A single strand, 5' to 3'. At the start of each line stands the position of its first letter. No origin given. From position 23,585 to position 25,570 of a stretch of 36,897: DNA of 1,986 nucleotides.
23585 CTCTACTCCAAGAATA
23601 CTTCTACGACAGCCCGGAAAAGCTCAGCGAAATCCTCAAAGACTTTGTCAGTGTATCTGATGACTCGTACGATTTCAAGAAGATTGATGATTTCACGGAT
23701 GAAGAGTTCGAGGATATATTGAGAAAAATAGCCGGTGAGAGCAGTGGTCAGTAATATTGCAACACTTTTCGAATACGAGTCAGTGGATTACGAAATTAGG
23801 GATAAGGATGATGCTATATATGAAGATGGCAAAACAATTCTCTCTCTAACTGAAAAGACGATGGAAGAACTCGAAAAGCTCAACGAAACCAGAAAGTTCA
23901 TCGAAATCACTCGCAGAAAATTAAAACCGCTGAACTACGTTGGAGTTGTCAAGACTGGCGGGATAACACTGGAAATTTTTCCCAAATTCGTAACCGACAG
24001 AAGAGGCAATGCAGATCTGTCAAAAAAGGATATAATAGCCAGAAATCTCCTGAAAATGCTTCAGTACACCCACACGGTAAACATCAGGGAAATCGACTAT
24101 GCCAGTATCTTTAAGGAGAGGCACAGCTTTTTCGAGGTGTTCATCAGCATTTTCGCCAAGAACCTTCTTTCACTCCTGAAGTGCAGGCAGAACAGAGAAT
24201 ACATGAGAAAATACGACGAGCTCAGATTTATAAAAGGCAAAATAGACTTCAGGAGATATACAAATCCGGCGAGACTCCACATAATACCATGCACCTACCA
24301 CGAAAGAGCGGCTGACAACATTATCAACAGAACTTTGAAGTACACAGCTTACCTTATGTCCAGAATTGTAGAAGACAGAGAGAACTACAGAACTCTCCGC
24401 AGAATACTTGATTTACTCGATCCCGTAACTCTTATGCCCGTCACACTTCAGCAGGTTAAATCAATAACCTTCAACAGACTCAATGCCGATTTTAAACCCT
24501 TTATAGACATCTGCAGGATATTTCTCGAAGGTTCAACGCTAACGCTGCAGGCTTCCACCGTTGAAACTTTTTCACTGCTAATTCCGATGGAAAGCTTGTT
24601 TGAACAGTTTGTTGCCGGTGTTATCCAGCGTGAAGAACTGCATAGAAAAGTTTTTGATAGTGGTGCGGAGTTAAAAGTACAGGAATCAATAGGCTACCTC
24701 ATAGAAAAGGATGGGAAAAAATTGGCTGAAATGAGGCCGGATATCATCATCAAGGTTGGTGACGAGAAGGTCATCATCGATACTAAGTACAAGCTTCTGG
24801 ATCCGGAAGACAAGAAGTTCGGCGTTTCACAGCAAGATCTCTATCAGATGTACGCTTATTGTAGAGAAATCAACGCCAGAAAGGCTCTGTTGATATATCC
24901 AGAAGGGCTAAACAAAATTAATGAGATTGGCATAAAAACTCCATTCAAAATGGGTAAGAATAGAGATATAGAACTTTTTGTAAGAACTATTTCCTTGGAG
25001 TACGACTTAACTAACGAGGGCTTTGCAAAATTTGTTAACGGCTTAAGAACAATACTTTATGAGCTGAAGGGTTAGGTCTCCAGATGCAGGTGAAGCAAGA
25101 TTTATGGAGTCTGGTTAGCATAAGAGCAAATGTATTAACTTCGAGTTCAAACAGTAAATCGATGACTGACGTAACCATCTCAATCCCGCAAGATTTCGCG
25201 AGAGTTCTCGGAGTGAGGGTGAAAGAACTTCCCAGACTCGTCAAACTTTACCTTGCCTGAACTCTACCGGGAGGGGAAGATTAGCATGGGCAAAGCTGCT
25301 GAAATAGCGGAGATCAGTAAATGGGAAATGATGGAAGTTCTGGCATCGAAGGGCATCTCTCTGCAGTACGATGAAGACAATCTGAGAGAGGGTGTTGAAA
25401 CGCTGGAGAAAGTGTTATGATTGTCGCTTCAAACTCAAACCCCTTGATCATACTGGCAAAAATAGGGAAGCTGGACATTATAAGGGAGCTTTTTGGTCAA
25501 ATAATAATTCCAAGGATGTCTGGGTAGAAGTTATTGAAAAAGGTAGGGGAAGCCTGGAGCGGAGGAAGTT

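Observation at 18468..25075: Co-directional overlapping array joins a CARF-wHTH regulator, two extra nucleases and an orphan protein to a McrBC-type core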

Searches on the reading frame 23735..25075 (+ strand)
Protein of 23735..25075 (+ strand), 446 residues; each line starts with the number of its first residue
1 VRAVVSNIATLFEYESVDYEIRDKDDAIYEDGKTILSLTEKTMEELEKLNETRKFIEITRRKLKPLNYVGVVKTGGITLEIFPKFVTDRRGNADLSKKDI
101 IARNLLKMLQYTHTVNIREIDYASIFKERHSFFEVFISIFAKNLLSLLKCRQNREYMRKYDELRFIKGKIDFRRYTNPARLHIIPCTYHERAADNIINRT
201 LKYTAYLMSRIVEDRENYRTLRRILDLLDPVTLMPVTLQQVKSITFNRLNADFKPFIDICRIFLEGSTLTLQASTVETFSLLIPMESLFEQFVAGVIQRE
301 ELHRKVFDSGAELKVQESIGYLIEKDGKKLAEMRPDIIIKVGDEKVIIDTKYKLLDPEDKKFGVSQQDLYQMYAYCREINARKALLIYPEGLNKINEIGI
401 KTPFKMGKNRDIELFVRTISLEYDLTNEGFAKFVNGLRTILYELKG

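Call 3: search_protein_families(library=pfam, proteins=[window:23735-25075:+], max_evalue=0.01)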
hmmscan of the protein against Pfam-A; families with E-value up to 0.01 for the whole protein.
window:23735-25075:+ (446 aa): 1 family
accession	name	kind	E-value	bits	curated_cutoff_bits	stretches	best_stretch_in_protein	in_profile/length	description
PF10117.15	McrBC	-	1.6e-74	251.2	23.9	1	63-389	1-318/318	McrBC 5-methylcytosine restriction system component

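Call 4: search_protein_families(library=padloc, proteins=[window:23735-25075:+], max_evalue=0.01)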
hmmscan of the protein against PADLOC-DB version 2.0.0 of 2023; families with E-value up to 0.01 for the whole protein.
window:23735-25075:+ (446 aa): 1 family
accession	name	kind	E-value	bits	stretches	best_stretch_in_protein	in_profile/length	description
PDLC00944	Cas4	-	0.00071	17.8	1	322-392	59-127/177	Cas4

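Call 24: search_protein_families(library=ncbifam, proteins=[window:23735-25075:+], max_evalue=0.001)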
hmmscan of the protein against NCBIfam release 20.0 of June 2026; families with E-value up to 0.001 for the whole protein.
window:23735-25075:+ (446 aa): 1 family
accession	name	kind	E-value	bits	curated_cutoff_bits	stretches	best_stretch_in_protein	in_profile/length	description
NF007277.0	PRK09736.1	equivalog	4.1e-35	121.5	338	1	97-397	4-317/353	5-methylcytosine-specific restriction endonuclease system specificity protein McrC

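Call 74: find_homologous_proteins(query=window:23735-25075:+, max_evalue=1e-20)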
Query window:23735-25075:+ (446 aa): 469 proteins with E <= 1e-20 among 6390 candidates; the best 120 are listed.
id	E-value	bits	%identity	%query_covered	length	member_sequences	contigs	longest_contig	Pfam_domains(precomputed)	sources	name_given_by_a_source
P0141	7.5e-289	976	100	100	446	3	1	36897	PF10117.16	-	-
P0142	1.7e-238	810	82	99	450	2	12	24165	PF10117.16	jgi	jgi:5-methylcytosine-specific restriction enzyme subunit McrC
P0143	1.4e-225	767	77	100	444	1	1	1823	PF10117.16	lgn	-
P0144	2.8e-220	750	76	100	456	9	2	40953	PF10117.16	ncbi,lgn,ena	-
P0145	4.6e-169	581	80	74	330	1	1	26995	PF10117.16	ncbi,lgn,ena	-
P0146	1.7e-164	566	60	99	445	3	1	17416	PF10117.16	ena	-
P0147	7.1e-162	557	60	97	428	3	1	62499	PF10117.16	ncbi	ncbi:MAG: hypothetical protein QXY19_03295 [Archaeoglobaceae archaeon]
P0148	1.3e-158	547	59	97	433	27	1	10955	PF10117.16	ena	-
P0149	8.0e-157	541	59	97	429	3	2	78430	PF10117.16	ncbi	ncbi:MAG: hypothetical protein QXY92_08620 [Archaeoglobaceae archaeon]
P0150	3.2e-156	539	59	99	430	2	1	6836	PF10117.16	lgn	-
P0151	2.6e-155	536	59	99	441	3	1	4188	PF10117.16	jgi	-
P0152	1.5e-153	530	58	98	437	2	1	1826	PF10117.16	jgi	-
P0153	4.4e-151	522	57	98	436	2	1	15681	PF10117.16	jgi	-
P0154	1.4e-150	520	57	98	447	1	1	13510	PF10117.16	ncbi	-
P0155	2.4e-150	519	57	98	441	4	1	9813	PF10117.16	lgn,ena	-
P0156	3.6e-148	512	57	98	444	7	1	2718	PF10117.16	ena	-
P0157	1.4e-146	507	56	97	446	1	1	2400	PF10117.16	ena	-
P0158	4.6e-146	505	68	75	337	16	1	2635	PF10117.16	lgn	-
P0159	7.5e-145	501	56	98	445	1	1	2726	PF10117.16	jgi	jgi:5-methylcytosine-specific restriction enzyme subunit McrC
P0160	2.4e-144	500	56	99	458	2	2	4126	PF10117.16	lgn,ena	-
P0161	4.8e-142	492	57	93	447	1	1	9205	PF10117.16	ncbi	-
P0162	8.8e-142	491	55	98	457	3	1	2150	PF10117.16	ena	-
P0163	1.4e-141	490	56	98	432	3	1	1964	PF10117.16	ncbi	-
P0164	3.9e-141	489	55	99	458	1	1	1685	PF10117.16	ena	-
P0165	3.0e-138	479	54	97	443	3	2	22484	PF10117.16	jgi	jgi:5-methylcytosine-specific restriction enzyme subunit McrC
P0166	8.3e-133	462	52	98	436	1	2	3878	PF10117.16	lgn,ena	-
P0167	8.9e-133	461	52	99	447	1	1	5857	PF10117.16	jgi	jgi:5-methylcytosine-specific restriction enzyme subunit McrC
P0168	1.9e-131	457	51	98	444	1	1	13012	PF10117.16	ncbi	ncbi:MAG: hypothetical protein QXR19_16005 [Candidatus Jordarchaeaceae archaeon]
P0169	4.8e-131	456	52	97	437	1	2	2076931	PF10117.16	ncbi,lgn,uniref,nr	ncbi:McrBC 5-methylcytosine restriction system component [Archaeoglobus sulfaticallidus PM70-1]|unir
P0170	8.4e-129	448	51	99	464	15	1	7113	PF10117.16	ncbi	ncbi:McrBC 5-methylcytosine restriction system component [anaerobic digester metagenome]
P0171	2.7e-128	447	58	78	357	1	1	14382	PF10117.16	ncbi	ncbi:MAG: hypothetical protein QXJ60_03490, partial [Archaeoglobaceae archaeon]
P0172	2.8e-128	447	62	77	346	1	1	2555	PF10117.16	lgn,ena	-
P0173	6.1e-127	442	51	97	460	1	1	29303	PF10117.16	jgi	-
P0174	1.9e-124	434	49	100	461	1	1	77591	PF10117.16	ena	-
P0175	1.8e-123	431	49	97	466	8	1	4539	PF10117.16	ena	-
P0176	7.8e-123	429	50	92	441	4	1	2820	PF10117.16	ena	-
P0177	5.9e-122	426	49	99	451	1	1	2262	PF10117.16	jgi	jgi:5-methylcytosine-specific restriction enzyme subunit McrC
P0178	8.3e-122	425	50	97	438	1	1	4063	PF10117.16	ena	-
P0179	9.9e-122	425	50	98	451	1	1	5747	PF10117.16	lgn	-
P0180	1.3e-121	425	49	98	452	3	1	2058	PF10117.16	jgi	-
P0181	3.0e-121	423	50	97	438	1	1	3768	PF10117.16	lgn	-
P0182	6.1e-121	422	50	100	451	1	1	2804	PF10117.16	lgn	-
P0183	6.1e-121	422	50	99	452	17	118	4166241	PF10117.16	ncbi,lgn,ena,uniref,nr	ncbi:McrC family protein [Methanosarcina mazei]|uniref:McrBC 5-methylcytosine restriction system com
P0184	9.8e-120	418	47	99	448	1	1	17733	PF10117.16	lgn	-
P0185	1.7e-119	418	48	98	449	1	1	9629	PF10117.16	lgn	-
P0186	3.2e-119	417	48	99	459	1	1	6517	PF10117.16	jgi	-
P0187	4.9e-119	416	49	98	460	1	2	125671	PF10117.16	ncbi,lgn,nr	ncbi:MAG: McrC family protein [Methanomicrobiaceae archaeon]|nr:McrC family protein [Methanomicrobia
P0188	6.5e-119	416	51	93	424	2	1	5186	PF10117.16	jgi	-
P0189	1.0e-118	415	48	98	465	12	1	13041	PF10117.16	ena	-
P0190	1.4e-118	415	47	98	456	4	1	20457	PF10117.16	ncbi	-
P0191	1.2e-117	412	47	99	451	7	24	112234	PF10117.16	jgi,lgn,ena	-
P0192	1.5e-117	411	48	98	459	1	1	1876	PF10117.16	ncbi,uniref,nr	ncbi:hypothetical protein [Methanocalculus sp.]|uniref:McrC family protein n=1 Tax=Methanocalculus s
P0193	4.0e-117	410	48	99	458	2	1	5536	PF10117.16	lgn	-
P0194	4.1e-117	410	50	95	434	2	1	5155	PF10117.16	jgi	-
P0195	4.5e-117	410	49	98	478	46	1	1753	PF10117.16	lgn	-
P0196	4.5e-117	410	47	99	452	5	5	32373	PF10117.16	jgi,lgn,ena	-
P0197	1.6e-116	408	48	98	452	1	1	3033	PF10117.16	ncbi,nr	ncbi:MAG: McrC family protein [Candidatus Methanomethylophilaceae archaeon]|nr:McrC family protein [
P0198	1.7e-116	408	48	98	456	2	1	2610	PF10117.16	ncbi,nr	ncbi:MAG: McrC family protein [Methanomicrobiales archaeon]|nr:McrC family protein [Methanomicrobial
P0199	7.6e-116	406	47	98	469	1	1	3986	PF10117.16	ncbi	-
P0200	7.6e-116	406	49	94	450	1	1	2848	PF10117.16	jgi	-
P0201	7.9e-116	406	48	99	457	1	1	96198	PF10117.16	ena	-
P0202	1.2e-115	405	46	99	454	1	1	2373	PF10117.16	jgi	-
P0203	2.0e-115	404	48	98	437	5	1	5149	PF10117.16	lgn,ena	-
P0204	4.1e-115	403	49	98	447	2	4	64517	PF10117.16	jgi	-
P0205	1.3e-114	402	46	99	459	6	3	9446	PF10117.16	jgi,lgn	-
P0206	1.4e-114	402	48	98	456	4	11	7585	PF10117.16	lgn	-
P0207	1.6e-114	401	47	98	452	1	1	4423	PF10117.16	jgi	jgi:5-methylcytosine-specific restriction enzyme subunit McrC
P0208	6.9e-114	399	46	97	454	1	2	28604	PF10117.16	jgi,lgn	-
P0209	1.5e-113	398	47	97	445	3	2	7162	PF10117.16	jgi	-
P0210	3.1e-113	397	46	99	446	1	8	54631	PF10117.16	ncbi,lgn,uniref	ncbi:McrC family protein [Methanoculleus sp.]|uniref:McrC family protein n=1 Tax=Methanoculleus sp. 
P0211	4.3e-113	397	47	98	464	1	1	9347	PF10117.16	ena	-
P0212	4.4e-113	397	47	98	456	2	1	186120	PF10117.16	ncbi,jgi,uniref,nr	ncbi:McrC family protein [Methanoculleus horonobensis]|jgi:5-methylcytosine-specific restriction enz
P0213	5.2e-113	396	46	98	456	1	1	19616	PF10117.16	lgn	-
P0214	7.0e-113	396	45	99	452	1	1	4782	PF10117.16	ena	-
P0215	8.0e-113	396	47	98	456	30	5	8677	PF10117.16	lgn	-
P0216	1.4e-112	395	47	98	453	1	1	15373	PF10117.16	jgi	-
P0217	1.5e-112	395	46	96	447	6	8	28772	PF10117.16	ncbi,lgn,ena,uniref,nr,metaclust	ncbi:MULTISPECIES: McrC family protein [unclassified Archaeoglobus]|uniref:McrC family protein n=1 T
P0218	1.6e-112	395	47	99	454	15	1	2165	PF10117.16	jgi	-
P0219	1.7e-112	395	47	98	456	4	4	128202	PF10117.16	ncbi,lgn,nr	nr:McrC family protein [Methanoculleus sp.]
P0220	2.0e-112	394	46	95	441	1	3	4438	PF10117.16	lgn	-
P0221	2.3e-112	394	46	97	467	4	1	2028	PF10117.16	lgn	-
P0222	3.3e-112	394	47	98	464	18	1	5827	PF10117.16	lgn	-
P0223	4.6e-112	393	45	98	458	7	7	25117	PF10117.16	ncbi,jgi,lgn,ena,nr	jgi:McrBC 5-methylcytosine restriction system component|nr:McrC family protein [Methanoculleus maris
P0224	5.5e-112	393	46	98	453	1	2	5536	PF10117.16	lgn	-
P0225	8.3e-112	392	47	95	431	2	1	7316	PF10117.16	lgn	-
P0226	2.0e-111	391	49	93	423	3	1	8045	PF10117.16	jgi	-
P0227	2.6e-111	391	49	94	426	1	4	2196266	PF10117.16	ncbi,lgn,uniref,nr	ncbi:5-methylcytosine restriction system component-like protein [Ferroglobus placidus DSM 10642]|uni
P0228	3.6e-111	390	47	98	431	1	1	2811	PF10117.16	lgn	-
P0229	4.6e-111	390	45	98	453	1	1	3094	PF10117.16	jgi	-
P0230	6.0e-111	390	45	99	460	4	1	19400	PF10117.16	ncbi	-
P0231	1.3e-110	388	46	98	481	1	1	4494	PF10117.16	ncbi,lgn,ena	-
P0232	1.5e-110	388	47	97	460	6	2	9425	PF10117.16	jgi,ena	-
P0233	2.0e-110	388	47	99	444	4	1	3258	PF10117.16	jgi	jgi:5-methylcytosine-specific restriction enzyme subunit McrC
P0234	3.0e-110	387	46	98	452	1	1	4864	PF10117.16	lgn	-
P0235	6.3e-110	386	46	98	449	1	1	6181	PF10117.16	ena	-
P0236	9.4e-110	386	44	98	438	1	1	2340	PF10117.16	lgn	-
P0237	1.6e-109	385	46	97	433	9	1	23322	PF10117.16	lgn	-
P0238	2.4e-109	384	46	98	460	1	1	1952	PF10117.16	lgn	-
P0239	3.5e-109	384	48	98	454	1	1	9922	PF10117.16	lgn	-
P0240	4.0e-109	384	47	98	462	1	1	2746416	PF10117.16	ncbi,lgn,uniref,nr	ncbi:hypothetical protein RJ40_00975 [Methanofollis aquaemaris]|uniref:5-methylcytosine-specific res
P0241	5.9e-109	383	45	98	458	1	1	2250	PF10117.16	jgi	jgi:5-methylcytosine-specific restriction enzyme subunit McrC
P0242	6.9e-109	383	47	98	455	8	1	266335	PF10117.16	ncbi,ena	-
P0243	8.1e-109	383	46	97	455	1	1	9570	PF10117.16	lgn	-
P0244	1.1e-108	382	47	95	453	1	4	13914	PF10117.16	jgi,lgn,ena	-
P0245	1.5e-108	382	44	99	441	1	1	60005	PF10117.16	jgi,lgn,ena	-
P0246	1.7e-108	381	48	93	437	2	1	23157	PF10117.16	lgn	-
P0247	3.8e-108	380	44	98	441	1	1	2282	PF10117.16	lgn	-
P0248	5.4e-108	380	55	75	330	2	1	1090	PF10117.16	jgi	-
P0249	9.8e-108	379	44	98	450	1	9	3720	PF10117.16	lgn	-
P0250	1.0e-107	379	48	92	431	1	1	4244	PF10117.16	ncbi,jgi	-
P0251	1.0e-107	379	48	94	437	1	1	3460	PF10117.16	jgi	jgi:5-methylcytosine-specific restriction enzyme subunit McrC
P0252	2.0e-107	378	45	97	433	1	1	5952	PF10117.16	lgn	-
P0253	3.7e-107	377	45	96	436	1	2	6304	PF10117.16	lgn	-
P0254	4.8e-107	377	47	93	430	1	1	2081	PF10117.16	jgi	-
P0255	6.2e-107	376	47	93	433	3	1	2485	PF10117.16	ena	-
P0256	4.4e-106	374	45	93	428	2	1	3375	PF10117.16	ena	-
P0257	6.0e-106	373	44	95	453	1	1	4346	PF10117.16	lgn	-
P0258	6.6e-106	373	46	94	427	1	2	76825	PF10117.16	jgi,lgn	jgi:5-methylcytosine-specific restriction enzyme subunit McrC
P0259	7.6e-106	373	44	98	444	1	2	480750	PF10117.16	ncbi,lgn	-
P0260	9.8e-106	372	45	99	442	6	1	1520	PF10117.16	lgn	-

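Call 75: find_encoding_contigs(protein=P0169, flank=10000, max_places=1)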
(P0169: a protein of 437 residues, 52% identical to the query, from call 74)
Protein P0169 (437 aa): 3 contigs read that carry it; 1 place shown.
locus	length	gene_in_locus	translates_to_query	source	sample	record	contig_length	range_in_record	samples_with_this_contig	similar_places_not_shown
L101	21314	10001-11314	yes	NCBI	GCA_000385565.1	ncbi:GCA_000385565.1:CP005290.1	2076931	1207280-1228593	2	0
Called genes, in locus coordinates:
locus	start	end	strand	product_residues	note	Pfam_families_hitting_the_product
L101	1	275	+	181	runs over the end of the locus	PF25212:HVO_A0114 (faint), PF01909:NTP_transf_2, PF18765:Polbeta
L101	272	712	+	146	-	PF05168:HEPN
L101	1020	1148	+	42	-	-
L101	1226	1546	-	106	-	-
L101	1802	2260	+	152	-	-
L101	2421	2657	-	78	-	-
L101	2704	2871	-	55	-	-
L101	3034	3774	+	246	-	PF19810:HFX_2341_N, PF22662:Csa3_N (weak)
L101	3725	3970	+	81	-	-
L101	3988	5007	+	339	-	PF02646:RmuC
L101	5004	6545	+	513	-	PF12706:Lactamase_B_2 (weak), PF07521:RMMBL (weak)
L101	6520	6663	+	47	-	-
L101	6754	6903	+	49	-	-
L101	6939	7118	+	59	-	-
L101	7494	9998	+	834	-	PF20720:nSTAND3 (faint), PF28530:DUF8426, PF00004:AAA (faint), PF07728:AAA_5, PF28529:McrB_lid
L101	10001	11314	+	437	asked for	PF10117:McrBC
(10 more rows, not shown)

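Call 76: find_encoding_contigs(protein=P0183, flank=8000, max_places=2)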
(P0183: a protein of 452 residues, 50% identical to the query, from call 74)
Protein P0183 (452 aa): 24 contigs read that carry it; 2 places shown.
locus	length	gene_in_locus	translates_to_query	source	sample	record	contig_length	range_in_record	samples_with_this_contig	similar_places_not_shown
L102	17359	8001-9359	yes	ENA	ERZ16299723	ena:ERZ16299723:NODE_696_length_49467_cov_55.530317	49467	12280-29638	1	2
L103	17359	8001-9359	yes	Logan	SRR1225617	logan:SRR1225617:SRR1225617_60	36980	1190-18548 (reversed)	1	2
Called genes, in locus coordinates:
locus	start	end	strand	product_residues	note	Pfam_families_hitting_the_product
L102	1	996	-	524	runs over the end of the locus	-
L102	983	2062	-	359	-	PF09983:JetD_C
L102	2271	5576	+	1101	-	PF00580:UvrD-helicase, PF13245:AAA_19, PF13604:AAA_30 (faint), PF13361:UvrD_C, PF13538:UvrD_C_2 (faint), PF12705:PDDEXK_1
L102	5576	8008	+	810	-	PF07728:AAA_5, PF28529:McrB_lid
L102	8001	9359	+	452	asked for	PF10117:McrBC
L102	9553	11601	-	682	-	PF20442:BrxL_N, PF13337:BrxL_ATPase, PF05362:Lon_C (weak)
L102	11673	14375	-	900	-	PF08665:PglZ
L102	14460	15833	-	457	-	PF04326:SLFN_AlbA_2, PF13749:HATPase_c_4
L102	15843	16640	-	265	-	PF10137:CAP12-PCTIR_TIR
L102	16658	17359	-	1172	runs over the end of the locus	PF02384:N6_Mtase (faint), PF20473:MmeI_Mtase (weak), PF07669:Eco57I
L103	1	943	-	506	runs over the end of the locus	-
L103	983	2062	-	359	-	PF09983:JetD_C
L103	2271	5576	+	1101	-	PF00580:UvrD-helicase, PF13245:AAA_19, PF13604:AAA_30 (faint), PF13361:UvrD_C, PF13538:UvrD_C_2 (faint), PF12705:PDDEXK_1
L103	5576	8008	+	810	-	PF07728:AAA_5, PF28529:McrB_lid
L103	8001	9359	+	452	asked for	PF10117:McrBC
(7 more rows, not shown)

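Call 89: search_solved_structures(query=window:23735-25075:+, max_evalue=0.001, show_alignments=1)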
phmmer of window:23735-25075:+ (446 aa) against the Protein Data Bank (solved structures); distinct sequences matched with E-value up to 0.001: 1.
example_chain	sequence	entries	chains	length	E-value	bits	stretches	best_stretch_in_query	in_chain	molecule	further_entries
6ut5_G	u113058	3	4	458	1.8e-23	86.5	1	39-377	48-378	McrBC 5-methylcytosine restriction system component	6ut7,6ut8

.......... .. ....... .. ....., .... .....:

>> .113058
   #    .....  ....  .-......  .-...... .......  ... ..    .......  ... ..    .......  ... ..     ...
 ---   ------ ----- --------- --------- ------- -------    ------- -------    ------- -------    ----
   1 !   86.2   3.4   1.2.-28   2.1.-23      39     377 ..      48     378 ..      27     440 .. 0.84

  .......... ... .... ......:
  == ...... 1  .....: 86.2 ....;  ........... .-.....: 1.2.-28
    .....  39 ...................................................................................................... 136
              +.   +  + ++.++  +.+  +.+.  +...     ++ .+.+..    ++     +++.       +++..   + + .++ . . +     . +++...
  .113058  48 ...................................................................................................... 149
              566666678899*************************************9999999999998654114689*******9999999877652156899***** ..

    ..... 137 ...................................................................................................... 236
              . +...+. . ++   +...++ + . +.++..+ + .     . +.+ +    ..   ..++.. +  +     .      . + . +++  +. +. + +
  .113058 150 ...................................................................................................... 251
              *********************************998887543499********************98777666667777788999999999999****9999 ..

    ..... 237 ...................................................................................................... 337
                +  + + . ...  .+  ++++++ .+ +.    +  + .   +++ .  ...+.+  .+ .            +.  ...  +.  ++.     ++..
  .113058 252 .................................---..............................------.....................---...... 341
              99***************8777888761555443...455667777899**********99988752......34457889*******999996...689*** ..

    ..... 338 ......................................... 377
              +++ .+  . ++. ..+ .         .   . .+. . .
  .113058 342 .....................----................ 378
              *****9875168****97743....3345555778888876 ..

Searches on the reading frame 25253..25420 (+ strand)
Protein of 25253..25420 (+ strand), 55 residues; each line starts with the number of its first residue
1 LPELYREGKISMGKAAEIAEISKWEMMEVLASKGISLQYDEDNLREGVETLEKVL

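Call 3: search_protein_families(library=pfam, proteins=[window:25253-25420:+], max_evalue=0.01)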
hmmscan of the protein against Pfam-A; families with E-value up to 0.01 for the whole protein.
window:25253-25420:+ (55 aa): 1 family
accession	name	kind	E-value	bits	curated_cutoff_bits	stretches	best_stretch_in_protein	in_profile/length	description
PF03683.19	UPF0175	-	8.1e-16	57.9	27.9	1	3-49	27-74/75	Uncharacterised protein family (UPF0175)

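Call 4: search_protein_families(library=padloc, proteins=[window:25253-25420:+], max_evalue=0.01)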
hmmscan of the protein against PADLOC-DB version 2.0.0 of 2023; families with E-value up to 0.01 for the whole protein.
window:25253-25420:+ (55 aa): 2 families
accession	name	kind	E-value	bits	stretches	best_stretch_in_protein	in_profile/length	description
PDLC05076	PDC-S70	-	2.7e-07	28.7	1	4-49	35-80/94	-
PDLC05075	PDC-S70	-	4.3e-05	21.9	1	4-51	32-80/83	-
